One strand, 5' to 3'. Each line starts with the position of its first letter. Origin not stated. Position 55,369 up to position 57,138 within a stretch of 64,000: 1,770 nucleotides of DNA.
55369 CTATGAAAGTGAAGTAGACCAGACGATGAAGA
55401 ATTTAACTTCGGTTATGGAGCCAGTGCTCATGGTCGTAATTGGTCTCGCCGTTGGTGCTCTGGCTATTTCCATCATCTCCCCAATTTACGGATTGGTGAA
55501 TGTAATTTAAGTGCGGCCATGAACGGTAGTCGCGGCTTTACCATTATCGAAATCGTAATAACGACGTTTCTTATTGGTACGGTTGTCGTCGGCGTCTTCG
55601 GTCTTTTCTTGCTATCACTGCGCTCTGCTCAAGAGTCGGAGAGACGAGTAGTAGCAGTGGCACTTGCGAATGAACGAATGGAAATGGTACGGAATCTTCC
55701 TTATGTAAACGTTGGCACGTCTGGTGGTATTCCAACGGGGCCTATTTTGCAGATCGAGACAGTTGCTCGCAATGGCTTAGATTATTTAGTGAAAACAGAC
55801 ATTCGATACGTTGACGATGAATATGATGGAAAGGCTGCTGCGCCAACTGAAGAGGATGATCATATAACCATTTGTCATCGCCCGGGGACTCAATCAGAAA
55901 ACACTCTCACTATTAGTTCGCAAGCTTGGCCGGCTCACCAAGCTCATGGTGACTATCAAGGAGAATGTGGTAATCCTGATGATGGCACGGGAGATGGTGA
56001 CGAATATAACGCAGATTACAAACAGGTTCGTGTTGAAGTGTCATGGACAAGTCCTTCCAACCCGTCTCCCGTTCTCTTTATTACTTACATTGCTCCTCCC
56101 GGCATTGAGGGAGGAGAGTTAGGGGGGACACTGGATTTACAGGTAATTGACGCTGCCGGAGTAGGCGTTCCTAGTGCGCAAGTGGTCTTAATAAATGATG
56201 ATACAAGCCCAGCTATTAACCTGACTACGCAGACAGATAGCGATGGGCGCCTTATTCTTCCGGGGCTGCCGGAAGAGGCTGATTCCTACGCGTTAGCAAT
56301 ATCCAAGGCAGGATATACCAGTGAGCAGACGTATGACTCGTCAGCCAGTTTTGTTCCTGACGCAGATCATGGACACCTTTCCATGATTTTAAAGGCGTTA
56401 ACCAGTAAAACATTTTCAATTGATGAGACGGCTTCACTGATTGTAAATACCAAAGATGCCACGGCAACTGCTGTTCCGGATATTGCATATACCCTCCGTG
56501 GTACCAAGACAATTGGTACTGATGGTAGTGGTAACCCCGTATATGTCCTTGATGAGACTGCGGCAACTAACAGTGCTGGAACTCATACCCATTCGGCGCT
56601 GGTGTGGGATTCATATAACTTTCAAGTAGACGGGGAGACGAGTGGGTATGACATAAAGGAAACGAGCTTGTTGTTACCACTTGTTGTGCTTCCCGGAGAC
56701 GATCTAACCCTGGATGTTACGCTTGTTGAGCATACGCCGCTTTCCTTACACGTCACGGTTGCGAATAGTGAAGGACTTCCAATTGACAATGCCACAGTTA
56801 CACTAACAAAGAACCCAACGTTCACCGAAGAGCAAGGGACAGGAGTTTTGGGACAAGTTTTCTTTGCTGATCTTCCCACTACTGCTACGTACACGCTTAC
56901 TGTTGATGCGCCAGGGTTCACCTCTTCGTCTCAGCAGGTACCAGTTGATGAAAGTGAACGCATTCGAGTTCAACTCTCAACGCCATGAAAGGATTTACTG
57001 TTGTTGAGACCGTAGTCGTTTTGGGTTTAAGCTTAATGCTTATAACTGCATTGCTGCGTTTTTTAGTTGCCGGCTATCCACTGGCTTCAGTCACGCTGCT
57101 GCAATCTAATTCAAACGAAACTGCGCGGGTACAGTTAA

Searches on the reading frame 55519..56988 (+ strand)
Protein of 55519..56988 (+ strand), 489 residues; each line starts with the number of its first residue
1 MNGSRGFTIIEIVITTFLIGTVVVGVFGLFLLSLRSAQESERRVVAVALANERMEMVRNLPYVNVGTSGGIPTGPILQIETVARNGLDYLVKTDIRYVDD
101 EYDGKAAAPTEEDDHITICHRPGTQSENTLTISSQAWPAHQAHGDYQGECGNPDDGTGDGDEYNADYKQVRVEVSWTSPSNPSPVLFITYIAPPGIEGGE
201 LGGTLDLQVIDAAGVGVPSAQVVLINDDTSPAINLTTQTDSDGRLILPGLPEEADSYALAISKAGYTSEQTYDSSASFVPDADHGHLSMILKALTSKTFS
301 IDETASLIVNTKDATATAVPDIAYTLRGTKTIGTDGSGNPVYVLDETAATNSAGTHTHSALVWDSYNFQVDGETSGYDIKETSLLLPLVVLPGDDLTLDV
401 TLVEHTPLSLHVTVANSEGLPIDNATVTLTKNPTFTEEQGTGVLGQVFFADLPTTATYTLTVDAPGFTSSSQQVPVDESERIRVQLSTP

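Call 19: find_encoding_contigs(protein=window:55519-56988:+, flank=10000, max_places=1)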
Protein window:55519-56988:+ (489 aa): 5 contigs read that carry it; 1 place shown.
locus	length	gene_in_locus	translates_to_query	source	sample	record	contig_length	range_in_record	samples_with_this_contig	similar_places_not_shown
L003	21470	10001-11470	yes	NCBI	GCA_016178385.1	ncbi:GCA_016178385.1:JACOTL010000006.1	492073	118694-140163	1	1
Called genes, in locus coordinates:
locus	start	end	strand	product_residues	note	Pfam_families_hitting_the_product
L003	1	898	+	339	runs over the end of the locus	PF21088:MS_channel_1st, PF00924:MS_channel_2nd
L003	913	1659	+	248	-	PF01790:LGT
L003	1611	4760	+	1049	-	PF00580:UvrD-helicase, PF13245:AAA_19, PF13604:AAA_30 (faint), PF13361:UvrD_C, PF13538:UvrD_C_2 (faint), PF13361:UvrD_C, PF12705:PDDEXK_1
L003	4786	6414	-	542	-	PF01565:FAD_binding_4, PF02913:FAD-oxidase_C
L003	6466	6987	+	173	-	PF13473:Cupredoxin_1 (weak)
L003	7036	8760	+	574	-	PF05157:MshEN, PF00437:T2SSE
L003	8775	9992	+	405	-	PF00482:T2SSF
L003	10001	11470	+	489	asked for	PF13620:CarboxypepD_reg, PF13715:CarbopepD_reg_2 (faint), PF13620:CarboxypepD_reg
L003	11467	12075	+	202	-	-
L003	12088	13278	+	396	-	PF07963:N_methyl, PF00932:LTD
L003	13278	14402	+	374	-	-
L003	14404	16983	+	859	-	-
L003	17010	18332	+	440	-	PF02366:PMT, PF16192:PMT_4TMC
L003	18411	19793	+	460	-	-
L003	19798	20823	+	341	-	PF11104:PilM_2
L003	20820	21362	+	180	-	-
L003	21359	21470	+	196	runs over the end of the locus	-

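Call 27: search_protein_families(library=pfam, proteins=[L003:17010-18332:+, L003:18411-19793:+], max_evalue=0.1)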
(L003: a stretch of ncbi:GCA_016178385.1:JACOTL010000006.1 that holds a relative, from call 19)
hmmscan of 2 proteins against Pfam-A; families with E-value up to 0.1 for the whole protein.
L003:17010-18332:+ (440 aa): 2 families
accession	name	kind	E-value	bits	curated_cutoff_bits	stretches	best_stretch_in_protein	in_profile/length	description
PF02366.24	PMT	-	5.7e-38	131.3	22.7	1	13-250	3-244/245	Dolichyl-phosphate-mannose-protein mannosyltransferase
PF16192.10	PMT_4TMC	-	8.8e-30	104.1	32.4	1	266-432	1-193/202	C-terminal four TMM region of protein-O-mannosyltransferase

L003:18411-19793:+ (460 aa): 0 families

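Call 38: search_solved_structures(query=L003:17010-18332:+, max_evalue=0.01)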
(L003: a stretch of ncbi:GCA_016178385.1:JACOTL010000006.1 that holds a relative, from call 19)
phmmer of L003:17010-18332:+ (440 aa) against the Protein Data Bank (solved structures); distinct sequences matched with E-value up to 0.01: 4.
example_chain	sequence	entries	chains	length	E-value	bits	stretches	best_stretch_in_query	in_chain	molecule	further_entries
6p25_A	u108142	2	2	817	8.1e-44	153.3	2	21-262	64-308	Dolichyl-phosphate-mannose--protein mannosyltransferase 1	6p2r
9i5k_A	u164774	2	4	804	2.8e-42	148.3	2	25-262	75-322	Dolichyl-phosphate-mannose--protein mannosyltransferase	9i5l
9e61_A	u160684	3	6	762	2.4e-33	118.8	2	15-259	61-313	Dolichyl-phosphate-mannose--protein mannosyltransferase 4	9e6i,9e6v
6p25_B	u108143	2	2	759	1.5e-27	99.7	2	21-258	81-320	Dolichyl-phosphate-mannose--protein mannosyltransferase 2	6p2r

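Call 40: search_protein_families(library=ncbifam, proteins=[L003:17010-18332:+], max_evalue=0.01)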
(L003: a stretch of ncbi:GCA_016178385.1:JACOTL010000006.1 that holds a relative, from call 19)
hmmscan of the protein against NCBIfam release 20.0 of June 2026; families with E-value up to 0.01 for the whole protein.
L003:17010-18332:+ (440 aa): 1 family
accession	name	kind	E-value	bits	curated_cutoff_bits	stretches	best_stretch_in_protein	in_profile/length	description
NF058602.1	PrMnsylTfPmt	equivalog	1.6e-06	27.2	800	0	55-381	98-451/530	protein O-mannosyltransferase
